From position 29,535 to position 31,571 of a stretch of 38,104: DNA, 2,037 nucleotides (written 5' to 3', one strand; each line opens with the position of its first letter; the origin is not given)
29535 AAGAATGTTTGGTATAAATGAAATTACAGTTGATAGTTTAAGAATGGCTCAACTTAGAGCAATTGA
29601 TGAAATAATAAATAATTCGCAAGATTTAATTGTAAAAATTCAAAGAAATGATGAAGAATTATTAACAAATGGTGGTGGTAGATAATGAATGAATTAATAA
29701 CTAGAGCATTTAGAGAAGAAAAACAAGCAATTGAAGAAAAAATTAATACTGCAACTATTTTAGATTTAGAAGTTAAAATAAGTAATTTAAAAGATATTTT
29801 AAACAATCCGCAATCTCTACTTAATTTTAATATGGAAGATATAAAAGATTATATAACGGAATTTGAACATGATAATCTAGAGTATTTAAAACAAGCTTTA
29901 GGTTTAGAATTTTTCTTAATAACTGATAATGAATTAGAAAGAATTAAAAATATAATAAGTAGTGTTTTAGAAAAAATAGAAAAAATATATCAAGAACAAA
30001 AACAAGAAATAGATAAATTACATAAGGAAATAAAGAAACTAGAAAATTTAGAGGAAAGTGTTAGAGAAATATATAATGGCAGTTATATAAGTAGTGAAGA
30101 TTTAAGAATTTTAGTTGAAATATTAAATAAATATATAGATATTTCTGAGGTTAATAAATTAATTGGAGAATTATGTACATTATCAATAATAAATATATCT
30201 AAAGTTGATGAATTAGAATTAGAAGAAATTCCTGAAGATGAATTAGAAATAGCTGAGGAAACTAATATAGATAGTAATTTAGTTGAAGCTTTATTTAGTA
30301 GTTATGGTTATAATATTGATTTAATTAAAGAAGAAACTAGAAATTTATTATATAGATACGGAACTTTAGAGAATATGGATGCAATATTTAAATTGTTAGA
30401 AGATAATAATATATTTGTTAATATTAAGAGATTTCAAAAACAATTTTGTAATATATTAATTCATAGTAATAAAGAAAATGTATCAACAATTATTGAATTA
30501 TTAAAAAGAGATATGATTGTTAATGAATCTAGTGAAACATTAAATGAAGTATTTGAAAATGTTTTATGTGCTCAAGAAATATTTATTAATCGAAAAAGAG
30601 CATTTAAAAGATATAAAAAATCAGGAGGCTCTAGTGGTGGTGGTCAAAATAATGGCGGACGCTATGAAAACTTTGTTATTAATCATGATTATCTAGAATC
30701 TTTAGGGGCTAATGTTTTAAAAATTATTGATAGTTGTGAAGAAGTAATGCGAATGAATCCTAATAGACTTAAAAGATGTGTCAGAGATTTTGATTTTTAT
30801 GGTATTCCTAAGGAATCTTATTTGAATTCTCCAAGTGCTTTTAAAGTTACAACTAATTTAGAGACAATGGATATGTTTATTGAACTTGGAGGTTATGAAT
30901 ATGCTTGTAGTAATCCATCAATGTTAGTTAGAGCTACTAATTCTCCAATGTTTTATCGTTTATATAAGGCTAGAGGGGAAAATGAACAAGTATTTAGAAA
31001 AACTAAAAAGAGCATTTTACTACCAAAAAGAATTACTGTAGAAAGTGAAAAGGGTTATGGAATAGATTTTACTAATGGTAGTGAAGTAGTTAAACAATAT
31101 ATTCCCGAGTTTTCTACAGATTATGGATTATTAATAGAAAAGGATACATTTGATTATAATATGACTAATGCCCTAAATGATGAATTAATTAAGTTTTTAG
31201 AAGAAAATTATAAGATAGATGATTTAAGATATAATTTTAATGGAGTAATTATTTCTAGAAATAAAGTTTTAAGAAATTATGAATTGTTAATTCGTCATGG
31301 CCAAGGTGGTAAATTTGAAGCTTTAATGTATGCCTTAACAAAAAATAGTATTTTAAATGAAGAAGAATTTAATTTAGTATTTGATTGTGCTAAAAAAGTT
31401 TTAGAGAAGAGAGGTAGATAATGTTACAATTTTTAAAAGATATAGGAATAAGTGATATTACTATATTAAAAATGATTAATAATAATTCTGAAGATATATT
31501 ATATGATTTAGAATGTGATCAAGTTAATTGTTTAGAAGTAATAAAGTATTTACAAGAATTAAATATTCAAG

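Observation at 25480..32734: Candidate undescribed multi-gene system: ClpX-like unfoldase, four orphan helical proteins, HD hydrolase and PII-like protein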

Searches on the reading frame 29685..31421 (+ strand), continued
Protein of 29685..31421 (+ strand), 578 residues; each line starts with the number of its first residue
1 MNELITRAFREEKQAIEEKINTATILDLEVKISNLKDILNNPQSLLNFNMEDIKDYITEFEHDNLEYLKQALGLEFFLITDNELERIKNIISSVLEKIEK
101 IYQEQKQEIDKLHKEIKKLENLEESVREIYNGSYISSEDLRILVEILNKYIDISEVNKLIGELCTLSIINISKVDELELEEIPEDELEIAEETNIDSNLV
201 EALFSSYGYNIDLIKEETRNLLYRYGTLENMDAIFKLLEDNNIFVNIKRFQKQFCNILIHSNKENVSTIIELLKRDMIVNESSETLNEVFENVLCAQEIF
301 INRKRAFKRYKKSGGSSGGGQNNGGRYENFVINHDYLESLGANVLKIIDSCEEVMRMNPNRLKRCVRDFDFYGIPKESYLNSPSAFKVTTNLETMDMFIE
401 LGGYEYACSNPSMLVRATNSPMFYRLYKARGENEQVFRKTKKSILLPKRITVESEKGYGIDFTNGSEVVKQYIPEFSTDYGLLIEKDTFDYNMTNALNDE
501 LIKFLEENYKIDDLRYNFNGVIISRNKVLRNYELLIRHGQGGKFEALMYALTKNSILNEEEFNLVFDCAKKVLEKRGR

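Call 57: list_cluster_members(proteins=[P0130, P0131, P0133, P0140, P0157, P0171, P0192, P0214, P0254, P0275])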
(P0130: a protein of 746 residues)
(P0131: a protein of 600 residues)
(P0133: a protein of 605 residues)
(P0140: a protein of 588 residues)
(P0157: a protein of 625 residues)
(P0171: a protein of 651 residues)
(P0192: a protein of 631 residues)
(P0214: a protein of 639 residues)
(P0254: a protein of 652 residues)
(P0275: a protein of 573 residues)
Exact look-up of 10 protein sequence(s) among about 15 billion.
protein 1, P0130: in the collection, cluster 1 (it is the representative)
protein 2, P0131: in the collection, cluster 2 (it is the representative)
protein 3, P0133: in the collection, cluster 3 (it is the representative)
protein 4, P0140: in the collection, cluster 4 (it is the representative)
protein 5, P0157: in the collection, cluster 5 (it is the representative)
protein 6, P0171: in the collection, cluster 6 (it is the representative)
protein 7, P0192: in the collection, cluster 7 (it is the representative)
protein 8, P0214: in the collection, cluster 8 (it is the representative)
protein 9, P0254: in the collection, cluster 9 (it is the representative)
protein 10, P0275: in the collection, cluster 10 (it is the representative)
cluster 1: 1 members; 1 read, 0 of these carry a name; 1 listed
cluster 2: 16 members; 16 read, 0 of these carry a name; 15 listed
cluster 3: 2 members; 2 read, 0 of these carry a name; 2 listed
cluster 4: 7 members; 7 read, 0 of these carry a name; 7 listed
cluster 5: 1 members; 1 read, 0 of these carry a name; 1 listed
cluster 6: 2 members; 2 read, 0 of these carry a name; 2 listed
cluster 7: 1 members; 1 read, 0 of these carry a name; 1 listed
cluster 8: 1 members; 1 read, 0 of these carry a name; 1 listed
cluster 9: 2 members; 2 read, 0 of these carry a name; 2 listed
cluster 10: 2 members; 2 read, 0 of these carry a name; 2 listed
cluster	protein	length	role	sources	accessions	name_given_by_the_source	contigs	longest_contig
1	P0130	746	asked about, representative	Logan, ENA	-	-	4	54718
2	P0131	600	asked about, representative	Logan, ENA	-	-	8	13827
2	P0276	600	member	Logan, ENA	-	-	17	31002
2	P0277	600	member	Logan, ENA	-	-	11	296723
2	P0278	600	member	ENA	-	-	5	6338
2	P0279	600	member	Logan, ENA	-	-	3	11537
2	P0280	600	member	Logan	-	-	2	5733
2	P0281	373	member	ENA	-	-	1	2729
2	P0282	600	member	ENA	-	-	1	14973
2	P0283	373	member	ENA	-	-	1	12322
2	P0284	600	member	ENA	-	-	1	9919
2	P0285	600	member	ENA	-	-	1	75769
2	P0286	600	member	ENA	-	-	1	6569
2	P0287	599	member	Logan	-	-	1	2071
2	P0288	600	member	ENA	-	-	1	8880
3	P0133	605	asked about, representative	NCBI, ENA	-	-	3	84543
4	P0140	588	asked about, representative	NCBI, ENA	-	-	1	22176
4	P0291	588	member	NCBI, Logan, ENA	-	-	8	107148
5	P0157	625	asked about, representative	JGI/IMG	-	-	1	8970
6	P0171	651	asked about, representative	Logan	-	-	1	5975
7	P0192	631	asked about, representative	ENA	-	-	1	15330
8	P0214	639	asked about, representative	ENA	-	-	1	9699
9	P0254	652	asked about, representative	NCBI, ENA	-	-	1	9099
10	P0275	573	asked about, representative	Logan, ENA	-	-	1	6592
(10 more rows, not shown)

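Call 58: find_encoding_contigs(protein=P0277, flank=10000, max_places=3)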
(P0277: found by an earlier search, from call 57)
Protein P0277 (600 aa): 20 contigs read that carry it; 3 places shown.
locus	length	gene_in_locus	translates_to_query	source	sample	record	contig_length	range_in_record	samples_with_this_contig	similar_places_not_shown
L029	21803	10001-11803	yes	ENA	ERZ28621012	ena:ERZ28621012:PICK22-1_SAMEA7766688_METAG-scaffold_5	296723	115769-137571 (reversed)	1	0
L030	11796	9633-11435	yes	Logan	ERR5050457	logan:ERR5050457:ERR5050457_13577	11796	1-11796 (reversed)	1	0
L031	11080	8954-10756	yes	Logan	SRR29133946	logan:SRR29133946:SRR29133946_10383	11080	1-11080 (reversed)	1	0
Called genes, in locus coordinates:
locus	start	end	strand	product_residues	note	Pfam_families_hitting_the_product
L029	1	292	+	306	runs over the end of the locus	PF10298:WhiA_N, PF14528:LAGLIDADG_3 (faint), PF14527:LAGLIDADG_WhiA, PF02650:HTH_WhiA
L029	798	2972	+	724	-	PF01136:Peptidase_U32, PF12392:DUF3656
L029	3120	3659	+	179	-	PF13302:Acetyltransf_3, PF13420:Acetyltransf_4, PF00583:Acetyltransf_1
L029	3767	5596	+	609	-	PF00501:AMP-binding, PF13193:AMP-binding_C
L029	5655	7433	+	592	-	PF02518:HATPase_c, PF00072:Response_reg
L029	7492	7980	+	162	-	-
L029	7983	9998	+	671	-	-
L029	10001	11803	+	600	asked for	-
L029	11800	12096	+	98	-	-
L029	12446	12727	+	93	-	-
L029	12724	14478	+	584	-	PF07973:tRNA_SAD, PF00587:tRNA-synt_2b, PF03129:HGTP_anticodon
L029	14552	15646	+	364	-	PF01743:PolyA_pol, PF12627:PolyA_pol_RNAbd, PF13735:tRNA_NucTran2_2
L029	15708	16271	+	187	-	-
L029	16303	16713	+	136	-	-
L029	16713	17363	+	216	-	PF21984:DnaD_N, PF07261:DnaB_2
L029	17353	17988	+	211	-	PF00730:HhH-GPD, PF00633:HHH (faint)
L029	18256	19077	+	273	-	PF04055:Radical_SAM, PF13186:SPASM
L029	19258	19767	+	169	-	-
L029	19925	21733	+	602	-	PF13522:GATase_6, PF13537:GATase_7, PF00733:Asn_synthase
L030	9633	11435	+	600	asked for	-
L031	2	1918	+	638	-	?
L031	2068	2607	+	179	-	PF13302:Acetyltransf_3, PF13420:Acetyltransf_4, PF00583:Acetyltransf_1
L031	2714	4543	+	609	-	PF00501:AMP-binding, PF13193:AMP-binding_C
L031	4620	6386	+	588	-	PF02518:HATPase_c, PF00072:Response_reg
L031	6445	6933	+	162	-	-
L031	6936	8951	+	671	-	-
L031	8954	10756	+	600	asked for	-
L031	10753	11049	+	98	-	-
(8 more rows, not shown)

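Call 59: find_encoding_contigs(protein=P0291, flank=10000, max_places=3)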
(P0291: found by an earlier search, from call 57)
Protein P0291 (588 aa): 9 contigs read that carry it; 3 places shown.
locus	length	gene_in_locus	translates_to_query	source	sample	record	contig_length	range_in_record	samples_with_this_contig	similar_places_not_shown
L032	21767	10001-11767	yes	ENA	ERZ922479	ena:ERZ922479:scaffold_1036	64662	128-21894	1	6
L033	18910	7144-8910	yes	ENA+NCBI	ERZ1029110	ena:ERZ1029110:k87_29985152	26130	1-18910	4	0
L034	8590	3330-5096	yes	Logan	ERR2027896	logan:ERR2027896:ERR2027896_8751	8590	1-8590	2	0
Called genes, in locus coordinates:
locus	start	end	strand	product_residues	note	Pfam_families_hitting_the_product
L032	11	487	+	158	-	PF13641:Glyco_tranf_2_3, PF00535:Glycos_transf_2, PF10111:Glyco_tranf_2_2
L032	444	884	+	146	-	-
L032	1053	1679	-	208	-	PF01609:DDE_Tnp_1 (weak)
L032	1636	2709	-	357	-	-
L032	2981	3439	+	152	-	PF01476:LysM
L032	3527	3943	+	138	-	-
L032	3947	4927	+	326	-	PF01207:Dus, PF01680:SOR_SNZ (faint)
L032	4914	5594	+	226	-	PF06271:RDD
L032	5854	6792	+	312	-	PF03462:PCRF, PF00472:RF-1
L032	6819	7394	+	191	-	PF02588:YitT_membrane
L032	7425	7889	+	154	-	-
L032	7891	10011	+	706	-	-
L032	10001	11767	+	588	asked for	-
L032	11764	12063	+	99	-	-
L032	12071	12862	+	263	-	PF13367:PrsW-protease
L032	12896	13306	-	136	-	-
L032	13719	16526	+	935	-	PF00005:ABC_tran (faint), PF02463:SMC_N (faint), PF03193:RsgA_GTPase (faint), PF13304:AAA_21 (faint), PF13555:AAA_29 (faint), PF13671:AAA_33 (faint), PF17760:UvrA_inter, PF17755:UvrA_DNA-bind, +1 more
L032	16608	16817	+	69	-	-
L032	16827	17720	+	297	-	PF01790:LGT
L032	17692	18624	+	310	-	PF10298:WhiA_N, PF14527:LAGLIDADG_WhiA, PF02650:HTH_WhiA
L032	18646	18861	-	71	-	PF03118:RNA_pol_A_CTD (weak)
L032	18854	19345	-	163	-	-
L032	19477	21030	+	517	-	-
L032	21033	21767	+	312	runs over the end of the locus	-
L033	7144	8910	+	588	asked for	-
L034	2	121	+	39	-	?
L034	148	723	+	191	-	PF02588:YitT_membrane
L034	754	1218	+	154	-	-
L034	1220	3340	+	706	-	-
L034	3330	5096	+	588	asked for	-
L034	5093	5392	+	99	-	-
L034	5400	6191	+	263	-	PF13367:PrsW-protease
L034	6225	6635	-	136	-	-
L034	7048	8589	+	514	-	?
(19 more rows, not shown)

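Call 60: find_related_loci(query=A3, collection=viral_contigs, flank=8000)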
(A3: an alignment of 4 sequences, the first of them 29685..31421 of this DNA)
Query A3 (578 aa) in viral_contigs; peptide patterns used: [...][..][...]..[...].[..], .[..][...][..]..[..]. (x = any residue, [..] = any of these).
600 stretches matched a pattern, but none encodes a relative of the query by tblastn (E <= 1e-3).
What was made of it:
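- It is absent from viral contigs (call 60).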

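Call 76: fold_search(model_id=the predicted structure, library=viral)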
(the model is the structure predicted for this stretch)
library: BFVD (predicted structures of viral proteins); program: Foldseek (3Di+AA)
matches with E <= 10: 100; with E <= 0.001: 0
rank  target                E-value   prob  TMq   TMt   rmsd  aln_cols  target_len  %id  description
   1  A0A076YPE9            9.2e-02  0.47  0.16  0.18  25.7       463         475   10  Tape masure protein [Staphylococcus phage P108]
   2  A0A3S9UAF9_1          1.1e-01  0.16  0.13  0.08  34.1       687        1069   11  Tape measure protein [Gordonia phage Dorito]
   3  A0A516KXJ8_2          1.5e-01  0.15  0.13  0.09  23.9       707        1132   11  (no name in the UniProt tables at hand)
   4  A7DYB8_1              1.5e-01  0.12  0.12  0.09  35.6       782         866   12  (no name in the UniProt tables at hand)
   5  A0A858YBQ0            1.6e-01  0.16  0.12  0.13  27.0       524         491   10  Uncharacterized protein [Botrytis cinerea fusarivirus 6]
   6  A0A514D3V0            3.2e-01  0.15  0.11  0.14  29.6       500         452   11  (no name in the UniProt tables at hand)
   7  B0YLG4                4.5e-01  0.06  0.09  0.06  31.9       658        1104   12  Uncharacterized protein [Glossina hytrovirus (isolate Glossina pallidipes/Ethiopia/Seibersdorf/-)]
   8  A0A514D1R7            5.9e-01  0.09  0.11  0.12  24.9       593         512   10  (no name in the UniProt tables at hand)
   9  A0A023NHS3            8.4e-01  0.08  0.13  0.06  41.2       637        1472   10  (no name in the UniProt tables at hand)
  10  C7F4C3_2              9.2e-01  0.06  0.12  0.08  33.2       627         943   12  (no name in the UniProt tables at hand)
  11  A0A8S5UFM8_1          9.6e-01  0.12  0.13  0.11  21.3       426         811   12  Minor tail protein [Caudovirales sp. ctvQY7]
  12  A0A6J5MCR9            9.6e-01  0.08  0.12  0.13  27.7       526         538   11  Uncharacterized protein [uncultured Caudovirales phage]
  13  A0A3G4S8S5            9.6e-01  0.06  0.11  0.09  28.9       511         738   12  Uncharacterized protein [Spodoptera littoralis nuclear polyhedrosis virus]
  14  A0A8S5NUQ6            1.1e+00  0.11  0.13  0.13  23.5       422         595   11  Minor tail protein (Fragment) [Myoviridae sp. ct1CM14]
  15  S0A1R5                1.1e+00  0.08  0.13  0.13  29.6       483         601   11  Structural protein [Cellulophaga phage phi10:1]
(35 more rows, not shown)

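Call 83: find_related_loci(query=A11, collection=metagenome_contigs, flank=7000)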
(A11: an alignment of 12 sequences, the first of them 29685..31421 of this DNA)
Query A11 (578 aa) in metagenome_contigs; peptide patterns used: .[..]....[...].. (x = any residue, [..] = any of these).
85 stretches matched a pattern; 51 encode a relative of the query (tblastn E <= 1e-3); 51 distinct loci.
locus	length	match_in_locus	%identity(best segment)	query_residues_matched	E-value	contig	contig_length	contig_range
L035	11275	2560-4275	44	1-575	7e-138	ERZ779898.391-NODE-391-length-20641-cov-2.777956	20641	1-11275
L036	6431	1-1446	38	91-575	1e-93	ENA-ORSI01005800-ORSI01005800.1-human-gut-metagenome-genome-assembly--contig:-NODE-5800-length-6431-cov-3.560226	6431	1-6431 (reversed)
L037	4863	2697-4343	34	35-573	7e-80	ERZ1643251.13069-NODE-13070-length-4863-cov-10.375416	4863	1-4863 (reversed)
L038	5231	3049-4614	35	65-573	9e-75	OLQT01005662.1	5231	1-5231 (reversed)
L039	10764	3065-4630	35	65-573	1e-74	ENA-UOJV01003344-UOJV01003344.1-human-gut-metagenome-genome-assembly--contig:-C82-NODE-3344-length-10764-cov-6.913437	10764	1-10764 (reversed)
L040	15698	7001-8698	33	32-578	8e-73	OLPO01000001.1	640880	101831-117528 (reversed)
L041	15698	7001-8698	33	32-578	2e-72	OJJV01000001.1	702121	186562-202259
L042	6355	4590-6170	34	65-573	6e-72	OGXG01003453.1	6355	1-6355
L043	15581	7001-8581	34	65-573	2e-71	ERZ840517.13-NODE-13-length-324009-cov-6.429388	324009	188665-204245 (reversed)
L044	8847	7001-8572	32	65-573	4e-66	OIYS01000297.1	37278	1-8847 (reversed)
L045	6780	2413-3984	32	65-573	1e-65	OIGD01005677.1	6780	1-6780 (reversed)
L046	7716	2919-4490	32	65-573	1e-65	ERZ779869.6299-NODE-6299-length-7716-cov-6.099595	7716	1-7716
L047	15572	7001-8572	32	65-573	1e-65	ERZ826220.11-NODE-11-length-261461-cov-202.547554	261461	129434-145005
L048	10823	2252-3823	32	65-573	1e-65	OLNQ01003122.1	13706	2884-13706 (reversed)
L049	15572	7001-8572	32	65-573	1e-65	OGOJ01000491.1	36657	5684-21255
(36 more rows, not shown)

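Call 89: search_protein_families(library=pfam, alignment_id=A12, max_evalue=0.00001)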
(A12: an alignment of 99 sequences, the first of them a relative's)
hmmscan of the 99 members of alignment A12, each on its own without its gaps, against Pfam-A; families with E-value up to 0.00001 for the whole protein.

A. member 1, L035:4772-5050:- (92 aa): 0 families

B. families by the number of members that match (of 99 scanned): 133 families (the first 25 are shown)
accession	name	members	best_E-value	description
PF00587.30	tRNA-synt_2b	4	7.8e-46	tRNA synthetase class II core domain (G, H, P, S and T)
PF03129.25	HGTP_anticodon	4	1.9e-22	Anticodon binding domain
PF07973.19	tRNA_SAD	3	6.4e-16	Threonyl and Alanyl tRNA synthetase second additional domain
PF00501.34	AMP-binding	2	7.9e-60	AMP-binding enzyme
PF03816.19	LytR_cpsA_psr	2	6.4e-43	LytR_cpsA_psr family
PF01743.26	PolyA_pol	2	3.9e-30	Poly A polymerase head domain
PF04892.17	VanZ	2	1e-24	VanZ like family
PF00072.30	Response_reg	2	6.1e-20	Response regulator receiver domain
PF13193.12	AMP-binding_C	2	4.1e-16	AMP-binding enzyme C-terminal domain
PF13735.12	tRNA_NucTran2_2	2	1.2e-14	tRNA nucleotidyltransferase domain 2 putative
PF02518.31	HATPase_c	2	2.2e-11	Histidine kinase-, DNA gyrase B-, and HSP90-like ATPase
PF13280.12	WYL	2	7.7e-10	WYL domain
PF12627.12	PolyA_pol_RNAbd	2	1.4e-09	Probable RNA and SrmB- binding site of polymerase A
PF08279.18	HTH_11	2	3.7e-07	HTH domain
PF02082.26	Rrf2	2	9.4e-06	Iron-dependent Transcriptional regulator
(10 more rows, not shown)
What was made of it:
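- Most lineages keep the operon between core genes, with recurring synteny to ThrRS or YitT (calls 58, 59, 89). Recurrent neighbours include ThrRS, the CCA-adding enzyme, RF-2, RRF and RNA polymerase (calls 58, 59, 89).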

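Call 90: search_protein_families(library=padloc, alignment_id=A12, max_evalue=0.00001)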
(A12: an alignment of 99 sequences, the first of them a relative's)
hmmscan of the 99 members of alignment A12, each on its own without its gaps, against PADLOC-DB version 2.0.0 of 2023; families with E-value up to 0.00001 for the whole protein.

A. member 1, L035:4772-5050:- (92 aa): 0 families

B. families by the number of members that match (of 99 scanned): 50 families (the first 25 are shown)
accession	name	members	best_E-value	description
PDLC01457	WYL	2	3e-26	"CAS-I,CAS-II,CAS-III,CAS-IV,CAS-V,CAS-VI; associated_signaling"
PDLC03787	RTasWYL-YodC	2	6.7e-10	DRT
PDLC01652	WYL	2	4.2e-09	"CAS-I,CAS-II,CAS-III,CAS-IV,CAS-V,CAS-VI; associated_signaling"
PDLC02203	MzaA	1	1.3e-64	-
PDLC02806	SspH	1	2.8e-57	SspH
PDLC02804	SspH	1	1.2e-50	SspH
PDLC03767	RT_UG29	1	7.2e-50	DRT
PDLC03800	RTasDnaG-like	1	6.1e-38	DRT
PDLC04140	mad8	1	2.3e-35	mads_8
PDLC04870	PDC-S05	1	2.6e-32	-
PDLC04858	PDC-S05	1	7.5e-31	-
PDLC04851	PDC-S05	1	2.7e-29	-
PDLC04868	PDC-S05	1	5.9e-29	-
PDLC04876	PDC-S05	1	1.6e-28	-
PDLC04853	PDC-S05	1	4.9e-28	-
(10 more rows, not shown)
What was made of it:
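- On Defence-island resident: Of 99 flanking genes from 13 lineages, most are core genes, and PADLOC hits are scattered and mostly confined to one locus (calls 89, 90).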

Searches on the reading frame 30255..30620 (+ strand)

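Call 48: search_protein_families(library=pfam, proteins=[window:30255-30620:+], max_evalue=10)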
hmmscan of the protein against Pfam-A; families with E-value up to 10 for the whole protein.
window:30255-30620:+ (122 aa): 2 families
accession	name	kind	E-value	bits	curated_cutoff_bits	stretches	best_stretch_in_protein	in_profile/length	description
PF10198.14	Ada3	-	0.0019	18.7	24.5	1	32-122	14-102/127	Histone acetyltransferases subunit 3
PF23289.1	Spectrin_5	-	0.2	12.2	27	1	57-119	19-78/80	Guanine nucleotide exchange factor DBS-like, spectrin-like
